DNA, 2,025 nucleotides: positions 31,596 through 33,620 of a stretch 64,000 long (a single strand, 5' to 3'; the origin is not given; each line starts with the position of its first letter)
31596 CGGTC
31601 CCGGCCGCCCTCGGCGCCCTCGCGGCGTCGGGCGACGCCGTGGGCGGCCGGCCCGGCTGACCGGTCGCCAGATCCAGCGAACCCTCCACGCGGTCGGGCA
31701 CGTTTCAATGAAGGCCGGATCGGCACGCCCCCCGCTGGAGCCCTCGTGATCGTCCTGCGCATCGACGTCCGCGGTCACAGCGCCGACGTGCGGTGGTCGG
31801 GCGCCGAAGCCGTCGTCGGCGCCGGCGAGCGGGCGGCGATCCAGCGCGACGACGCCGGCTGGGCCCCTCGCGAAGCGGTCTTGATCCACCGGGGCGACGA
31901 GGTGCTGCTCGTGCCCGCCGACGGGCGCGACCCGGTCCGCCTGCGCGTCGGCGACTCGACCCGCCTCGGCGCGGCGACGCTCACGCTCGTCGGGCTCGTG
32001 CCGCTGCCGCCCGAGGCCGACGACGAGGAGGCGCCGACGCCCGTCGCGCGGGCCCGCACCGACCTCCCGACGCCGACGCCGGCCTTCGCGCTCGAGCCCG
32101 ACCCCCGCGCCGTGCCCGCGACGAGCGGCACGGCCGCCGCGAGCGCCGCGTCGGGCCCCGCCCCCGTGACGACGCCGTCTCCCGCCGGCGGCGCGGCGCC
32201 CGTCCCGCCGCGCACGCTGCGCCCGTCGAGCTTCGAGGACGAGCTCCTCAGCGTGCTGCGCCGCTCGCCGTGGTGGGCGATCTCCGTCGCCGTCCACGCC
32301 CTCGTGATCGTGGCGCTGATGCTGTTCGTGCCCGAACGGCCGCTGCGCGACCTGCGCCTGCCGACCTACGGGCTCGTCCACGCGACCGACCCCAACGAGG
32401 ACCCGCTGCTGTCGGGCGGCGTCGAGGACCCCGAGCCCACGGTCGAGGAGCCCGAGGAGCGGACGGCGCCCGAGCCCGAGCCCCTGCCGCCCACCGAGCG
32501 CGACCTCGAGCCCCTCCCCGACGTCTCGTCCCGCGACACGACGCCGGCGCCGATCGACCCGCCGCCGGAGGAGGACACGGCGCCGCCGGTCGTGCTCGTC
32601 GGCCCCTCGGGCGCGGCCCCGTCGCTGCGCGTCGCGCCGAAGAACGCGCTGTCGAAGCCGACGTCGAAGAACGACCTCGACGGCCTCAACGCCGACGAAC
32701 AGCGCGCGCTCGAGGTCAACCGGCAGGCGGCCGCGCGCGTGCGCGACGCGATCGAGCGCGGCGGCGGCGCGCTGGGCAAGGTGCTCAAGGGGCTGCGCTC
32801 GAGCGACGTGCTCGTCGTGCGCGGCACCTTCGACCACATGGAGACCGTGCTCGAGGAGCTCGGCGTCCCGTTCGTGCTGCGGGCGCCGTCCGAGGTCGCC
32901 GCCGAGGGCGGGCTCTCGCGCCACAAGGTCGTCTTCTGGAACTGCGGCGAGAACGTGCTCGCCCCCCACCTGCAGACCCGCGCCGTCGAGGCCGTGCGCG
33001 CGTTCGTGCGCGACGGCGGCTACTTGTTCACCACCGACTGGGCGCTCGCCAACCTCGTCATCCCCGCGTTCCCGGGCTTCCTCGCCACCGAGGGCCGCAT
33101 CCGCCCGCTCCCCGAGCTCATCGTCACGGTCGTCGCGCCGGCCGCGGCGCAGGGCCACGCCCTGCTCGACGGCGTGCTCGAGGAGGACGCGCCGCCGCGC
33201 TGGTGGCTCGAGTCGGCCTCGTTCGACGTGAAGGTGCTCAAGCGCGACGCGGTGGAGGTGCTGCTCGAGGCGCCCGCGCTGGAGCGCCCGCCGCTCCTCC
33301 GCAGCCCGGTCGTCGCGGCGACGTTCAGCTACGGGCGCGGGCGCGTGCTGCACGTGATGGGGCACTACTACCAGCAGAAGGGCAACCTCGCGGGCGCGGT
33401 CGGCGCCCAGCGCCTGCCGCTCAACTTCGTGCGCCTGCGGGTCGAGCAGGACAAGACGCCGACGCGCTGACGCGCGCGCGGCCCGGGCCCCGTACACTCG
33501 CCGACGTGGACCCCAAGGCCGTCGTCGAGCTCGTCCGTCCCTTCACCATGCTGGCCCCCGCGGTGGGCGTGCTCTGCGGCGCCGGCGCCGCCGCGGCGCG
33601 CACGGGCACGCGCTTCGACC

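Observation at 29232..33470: Co-directional cluster: zinc-ribbon J-domain protein, zinc-ribbon polytopic membrane protein, FHA-TM protein with amidotransferase-like domain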

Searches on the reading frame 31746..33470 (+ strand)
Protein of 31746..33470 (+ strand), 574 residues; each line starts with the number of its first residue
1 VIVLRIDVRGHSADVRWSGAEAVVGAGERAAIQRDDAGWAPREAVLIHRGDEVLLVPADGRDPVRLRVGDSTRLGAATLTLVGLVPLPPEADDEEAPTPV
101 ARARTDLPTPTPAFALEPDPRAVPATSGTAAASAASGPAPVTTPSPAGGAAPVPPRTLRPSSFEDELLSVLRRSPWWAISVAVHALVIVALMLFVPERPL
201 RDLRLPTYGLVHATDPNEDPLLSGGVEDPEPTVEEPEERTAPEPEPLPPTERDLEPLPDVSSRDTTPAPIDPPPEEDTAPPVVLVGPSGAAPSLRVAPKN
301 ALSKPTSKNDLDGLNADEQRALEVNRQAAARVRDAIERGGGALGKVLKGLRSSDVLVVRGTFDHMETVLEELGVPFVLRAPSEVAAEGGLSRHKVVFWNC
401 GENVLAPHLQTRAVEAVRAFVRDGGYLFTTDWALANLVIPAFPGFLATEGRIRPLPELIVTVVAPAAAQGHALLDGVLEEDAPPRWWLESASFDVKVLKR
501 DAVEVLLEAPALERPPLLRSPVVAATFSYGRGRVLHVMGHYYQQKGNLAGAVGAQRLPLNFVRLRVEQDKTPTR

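Call 5: search_protein_families(library=pfam, proteins=[window:31746-33470:+], max_evalue=0.1)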
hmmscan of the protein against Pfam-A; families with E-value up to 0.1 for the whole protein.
window:31746-33470:+ (574 aa): 1 family
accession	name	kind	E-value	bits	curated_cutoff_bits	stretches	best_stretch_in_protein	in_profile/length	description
PF13238.12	AAA_18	-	0.072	14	29.4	0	307-386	33-105/128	AAA domain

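Call 7: search_protein_families(library=ncbifam, proteins=[window:31746-33470:+], max_evalue=0.1)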
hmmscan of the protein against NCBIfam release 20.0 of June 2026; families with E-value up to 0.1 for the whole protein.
window:31746-33470:+ (574 aa): 0 families

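Call 10: find_homologous_proteins(query=window:31746-33470:+)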
Query window:31746-33470:+ (574 aa): 52 proteins with E <= 0.001 among 8000 candidates.
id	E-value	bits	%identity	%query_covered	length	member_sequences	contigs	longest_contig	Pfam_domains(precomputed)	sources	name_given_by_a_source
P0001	0.0e+0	1254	100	100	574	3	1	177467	-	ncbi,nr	ncbi:MAG: hypothetical protein IT460_05300 [Planctomycetes bacterium]|nr:hypothetical protein [Planc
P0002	5.6e-172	591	54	99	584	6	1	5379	-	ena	-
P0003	1.9e-171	590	55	99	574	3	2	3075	-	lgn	-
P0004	2.5e-171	589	56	72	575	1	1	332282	-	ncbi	ncbi:MAG: hypothetical protein U1E39_15635 [Planctomycetota bacterium]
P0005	7.0e-171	588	53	100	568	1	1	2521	-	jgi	jgi:hypothetical protein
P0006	1.0e-170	587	52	100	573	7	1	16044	-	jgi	-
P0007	1.8e-169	583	54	100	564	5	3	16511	-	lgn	-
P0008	6.6e-165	568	52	99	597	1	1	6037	-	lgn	-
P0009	2.6e-163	563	47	99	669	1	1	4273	-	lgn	-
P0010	4.7e-163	562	51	100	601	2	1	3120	-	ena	-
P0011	2.9e-160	553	52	100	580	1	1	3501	-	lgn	-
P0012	1.4e-155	537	49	99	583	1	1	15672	-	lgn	-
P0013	8.3e-154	531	49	99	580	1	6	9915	-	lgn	-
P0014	1.4e-147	511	51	100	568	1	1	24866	-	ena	-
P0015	8.2e-146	505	49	99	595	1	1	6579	-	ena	-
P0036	3.0e-88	315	38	99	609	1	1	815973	-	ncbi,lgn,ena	-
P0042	5.2e-79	285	47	43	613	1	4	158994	-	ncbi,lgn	-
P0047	9.5e-76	274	33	99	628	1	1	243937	-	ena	-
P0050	8.2e-66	241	39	70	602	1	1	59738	-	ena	-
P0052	3.9e-30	123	39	39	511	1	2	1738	PF00498.32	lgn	-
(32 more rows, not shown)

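Call 11: find_encoding_contigs(protein=P0004, flank=8000, max_places=2)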
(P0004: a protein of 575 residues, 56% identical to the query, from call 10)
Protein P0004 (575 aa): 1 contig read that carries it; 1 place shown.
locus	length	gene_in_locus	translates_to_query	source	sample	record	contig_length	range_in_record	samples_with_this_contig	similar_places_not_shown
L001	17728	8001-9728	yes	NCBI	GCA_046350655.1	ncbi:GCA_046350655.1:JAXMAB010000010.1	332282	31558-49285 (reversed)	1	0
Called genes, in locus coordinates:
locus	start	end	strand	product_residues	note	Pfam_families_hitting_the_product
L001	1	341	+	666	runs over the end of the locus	PF08497:Radical_SAM_N, PF04055:Radical_SAM, PF11842:DUF3362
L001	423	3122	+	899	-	PF00690:Cation_ATPase_N, PF00122:E1-E2_ATPase, PF00702:Hydrolase, PF13246:Cation_ATPase, PF00689:Cation_ATPase_C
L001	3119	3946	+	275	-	PF01226:Form_Nir_trans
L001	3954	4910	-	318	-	PF00248:Aldo_ket_red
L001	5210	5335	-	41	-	PF00468:Ribosomal_L34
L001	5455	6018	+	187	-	PF00226:DnaJ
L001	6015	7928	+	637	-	-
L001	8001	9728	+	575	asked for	-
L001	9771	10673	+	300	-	PF01040:UbiA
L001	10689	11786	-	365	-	PF01795:Methyltransf_5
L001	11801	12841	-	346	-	PF03781:FGE-sulfatase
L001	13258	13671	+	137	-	PF09969:DUF2203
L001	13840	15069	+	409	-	PF02771:Acyl-CoA_dh_N, PF02770:Acyl-CoA_dh_M, PF00441:Acyl-CoA_dh_1, PF08028:Acyl-CoA_dh_2, PF22924:ACOX_C_alpha1 (weak)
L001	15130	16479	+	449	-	PF00160:Pro_isomerase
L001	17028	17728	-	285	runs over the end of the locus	PF02195:ParB_N, PF17762:HTH_ParB, PF23552:ParB_C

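Call 12: find_encoding_contigs(protein=P0036, flank=8000, max_places=2)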
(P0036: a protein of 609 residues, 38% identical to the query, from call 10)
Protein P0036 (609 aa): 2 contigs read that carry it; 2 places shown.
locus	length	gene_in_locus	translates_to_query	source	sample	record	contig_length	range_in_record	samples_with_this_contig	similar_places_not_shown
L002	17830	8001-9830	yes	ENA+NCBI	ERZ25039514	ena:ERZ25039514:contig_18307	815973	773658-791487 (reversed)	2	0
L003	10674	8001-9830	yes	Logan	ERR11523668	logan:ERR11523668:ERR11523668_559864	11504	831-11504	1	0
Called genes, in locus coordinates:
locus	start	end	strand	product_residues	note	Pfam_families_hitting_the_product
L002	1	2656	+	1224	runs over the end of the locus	PF13646:HEAT_2 (weak)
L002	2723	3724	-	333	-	-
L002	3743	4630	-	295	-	PF00248:Aldo_ket_red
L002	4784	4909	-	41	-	PF00468:Ribosomal_L34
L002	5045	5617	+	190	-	PF00226:DnaJ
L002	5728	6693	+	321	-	-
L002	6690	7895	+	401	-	-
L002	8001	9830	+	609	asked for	-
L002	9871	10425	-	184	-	PF01040:UbiA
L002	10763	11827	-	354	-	PF03781:FGE-sulfatase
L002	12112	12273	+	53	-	-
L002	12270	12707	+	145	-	PF09969:DUF2203, PF20667:Sec10_N (weak)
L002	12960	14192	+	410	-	PF02771:Acyl-CoA_dh_N, PF02770:Acyl-CoA_dh_M, PF00441:Acyl-CoA_dh_1, PF08028:Acyl-CoA_dh_2, PF22924:ACOX_C_alpha1 (weak)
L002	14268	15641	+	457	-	PF00160:Pro_isomerase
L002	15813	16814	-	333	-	PF02195:ParB_N, PF17762:HTH_ParB, PF23552:ParB_C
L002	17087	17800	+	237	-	-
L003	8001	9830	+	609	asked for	-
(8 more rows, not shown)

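Call 13: find_encoding_contigs(protein=P0047, flank=8000, max_places=2)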
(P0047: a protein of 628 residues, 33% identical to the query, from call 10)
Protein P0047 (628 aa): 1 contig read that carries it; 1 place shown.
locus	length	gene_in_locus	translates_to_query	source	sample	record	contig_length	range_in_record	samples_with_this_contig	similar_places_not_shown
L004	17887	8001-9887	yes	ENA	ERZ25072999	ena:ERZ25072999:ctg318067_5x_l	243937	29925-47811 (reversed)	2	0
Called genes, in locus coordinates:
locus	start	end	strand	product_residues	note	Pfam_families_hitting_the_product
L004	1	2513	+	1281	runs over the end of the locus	PF13646:HEAT_2 (weak)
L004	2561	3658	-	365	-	-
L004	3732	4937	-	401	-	PF00248:Aldo_ket_red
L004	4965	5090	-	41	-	PF00468:Ribosomal_L34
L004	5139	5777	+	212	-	PF00226:DnaJ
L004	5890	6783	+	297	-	-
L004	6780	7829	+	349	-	-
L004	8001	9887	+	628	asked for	-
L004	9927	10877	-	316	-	PF01040:UbiA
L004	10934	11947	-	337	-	PF03781:FGE-sulfatase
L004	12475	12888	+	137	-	PF09969:DUF2203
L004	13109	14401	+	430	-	PF02771:Acyl-CoA_dh_N, PF02770:Acyl-CoA_dh_M, PF00441:Acyl-CoA_dh_1, PF08028:Acyl-CoA_dh_2, PF22924:ACOX_C_alpha1 (weak)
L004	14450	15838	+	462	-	PF00160:Pro_isomerase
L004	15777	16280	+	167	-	-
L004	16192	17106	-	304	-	PF02195:ParB_N, PF17762:HTH_ParB, PF23552:ParB_C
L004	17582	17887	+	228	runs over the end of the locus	-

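Call 21: search_solved_structures(query=A1, max_evalue=10, show_alignments=3)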
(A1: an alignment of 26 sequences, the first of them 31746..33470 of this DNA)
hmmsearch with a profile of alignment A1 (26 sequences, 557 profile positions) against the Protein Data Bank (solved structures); distinct sequences matched with E-value up to 10: 18.
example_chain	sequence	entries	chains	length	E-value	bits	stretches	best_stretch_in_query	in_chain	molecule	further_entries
9ddo_F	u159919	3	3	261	0.059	15.5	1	163-307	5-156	Protein TonB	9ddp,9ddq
6iet_A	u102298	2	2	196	0.18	14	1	361-405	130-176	Tripartite motif-containing protein 66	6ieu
2kb3_A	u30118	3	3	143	0.28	13.3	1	18-80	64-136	Oxoglutarate dehydrogenase inhibitor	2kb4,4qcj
8p5x_G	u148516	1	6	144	0.28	13.3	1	18-80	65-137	Oxoglutarate dehydrogenase inhibitor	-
6i2q_B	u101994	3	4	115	0.29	13.3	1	19-80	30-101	Glycogen accumulation regulator GarA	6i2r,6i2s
3po8_A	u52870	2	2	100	0.37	12.9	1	16-79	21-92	Putative uncharacterized protein TB39.8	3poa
2lc1_A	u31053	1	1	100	0.5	12.5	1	16-79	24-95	Putative uncharacterized protein TB39.8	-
8p5r_G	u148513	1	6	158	0.62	12.2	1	19-80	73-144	Glycogen accumulation regulator GarA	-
4d9v_A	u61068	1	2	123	1.1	11.4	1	11-84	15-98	YscD; putative type III secretion protein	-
4a0e_A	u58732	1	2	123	1.1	11.4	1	11-84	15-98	TYPE III SECRETION PROTEIN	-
2kfu_A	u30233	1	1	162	1.3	11.1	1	20-81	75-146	Rv1827 pThr 22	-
6i2p_D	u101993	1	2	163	1.3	11.1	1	20-81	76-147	Glycogen accumulation regulator GarA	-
6hc1_A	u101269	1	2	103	1.3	11.1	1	18-64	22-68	GGDEF domain protein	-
6hc0_B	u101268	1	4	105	1.4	11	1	18-64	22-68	GGDEF domain protein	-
3oun_A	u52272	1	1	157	1.9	10.6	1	19-79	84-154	Putative uncharacterized protein TB39.8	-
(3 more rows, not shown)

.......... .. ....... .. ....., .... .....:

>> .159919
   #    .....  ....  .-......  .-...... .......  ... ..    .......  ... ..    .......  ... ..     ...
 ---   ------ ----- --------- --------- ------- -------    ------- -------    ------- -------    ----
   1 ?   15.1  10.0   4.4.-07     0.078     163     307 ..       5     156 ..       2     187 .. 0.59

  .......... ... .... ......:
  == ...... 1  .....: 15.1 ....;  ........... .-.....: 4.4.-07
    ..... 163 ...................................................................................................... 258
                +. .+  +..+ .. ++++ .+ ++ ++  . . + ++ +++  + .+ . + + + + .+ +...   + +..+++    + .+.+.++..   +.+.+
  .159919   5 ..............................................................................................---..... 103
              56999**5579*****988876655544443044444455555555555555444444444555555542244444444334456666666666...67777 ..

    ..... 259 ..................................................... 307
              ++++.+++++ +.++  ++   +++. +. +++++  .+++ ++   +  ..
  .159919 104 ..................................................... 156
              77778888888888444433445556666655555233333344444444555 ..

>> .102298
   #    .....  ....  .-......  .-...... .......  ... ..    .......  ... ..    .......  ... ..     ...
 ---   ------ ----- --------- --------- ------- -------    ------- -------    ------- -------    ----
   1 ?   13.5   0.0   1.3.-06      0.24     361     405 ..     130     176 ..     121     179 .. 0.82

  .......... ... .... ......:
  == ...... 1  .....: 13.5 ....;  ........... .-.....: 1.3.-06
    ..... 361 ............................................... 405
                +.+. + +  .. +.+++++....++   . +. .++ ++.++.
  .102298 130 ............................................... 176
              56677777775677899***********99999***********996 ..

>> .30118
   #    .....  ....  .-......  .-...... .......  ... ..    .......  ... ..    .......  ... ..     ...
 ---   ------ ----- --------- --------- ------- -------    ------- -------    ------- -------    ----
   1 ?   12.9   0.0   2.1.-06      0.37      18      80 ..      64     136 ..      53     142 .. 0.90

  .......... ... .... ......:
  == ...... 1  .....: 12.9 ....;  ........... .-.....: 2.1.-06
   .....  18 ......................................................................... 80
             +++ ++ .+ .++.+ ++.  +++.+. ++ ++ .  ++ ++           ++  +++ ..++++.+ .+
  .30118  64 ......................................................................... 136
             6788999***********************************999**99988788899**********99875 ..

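Call 23: find_encoding_contigs(protein=window:31746-33470:+, flank=10000, max_places=1)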
Protein window:31746-33470:+ (574 aa): no gene with exactly this product is on record in the collection.

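Call 24: predict_structure(alignment_id=A1)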
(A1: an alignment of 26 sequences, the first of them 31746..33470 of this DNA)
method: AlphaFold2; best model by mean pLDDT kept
length: 574 residues; sequences in the alignment: 26
mean_pLDDT: 77.1   pTM: 0.54
mean pLDDT of the five models: 77.1, 75.9, 75.3, 74.7, 73.7
residues with pLDDT >= 90: 297; 70-90: 85; 50-70: 44; < 50: 148
segments of 3 or more residues with pLDDT < 50: 91-142, 144-152, 202-229, 251-267, 269-305
pLDDT, mean of each block of 10 residues (from residue 1): 96 94 94 95 95 94 96 97 82 41 38 40 35 37 42 50 83 87 95 76 44 39 47 61 67 47 45 44 37 38 52 83 91 85 86 96 91 94 89 96 84 96 97 94 96 91 97 93 92 95 98 95 98 96 92 95 93 58
secondary structure, 60 per line:
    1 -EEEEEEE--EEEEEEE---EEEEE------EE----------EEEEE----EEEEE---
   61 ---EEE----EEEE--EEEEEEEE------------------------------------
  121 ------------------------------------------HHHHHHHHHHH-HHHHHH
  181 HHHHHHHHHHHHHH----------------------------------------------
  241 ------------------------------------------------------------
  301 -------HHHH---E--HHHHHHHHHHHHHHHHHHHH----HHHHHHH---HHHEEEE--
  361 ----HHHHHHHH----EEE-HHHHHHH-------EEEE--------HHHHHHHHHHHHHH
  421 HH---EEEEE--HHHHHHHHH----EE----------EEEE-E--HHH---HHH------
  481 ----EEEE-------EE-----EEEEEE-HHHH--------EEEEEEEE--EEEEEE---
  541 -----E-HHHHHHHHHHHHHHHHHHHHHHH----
elements in order: E2-8 E11-17 E21-25 E44-48 E53-57 E64-66 E71-74 E77-84 H163-173 H175-194 H308-311 H318-337 H342-348 E355-358 H365-372 E377-379 H381-387 E395-398 H407-422 E426-430 H433-441 E458-461 E485-488 E503-508 H510-513 E522-529 E532-537 H548-570

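Call 26: find_encoding_contigs(protein=P0001, flank=10000, max_places=1)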
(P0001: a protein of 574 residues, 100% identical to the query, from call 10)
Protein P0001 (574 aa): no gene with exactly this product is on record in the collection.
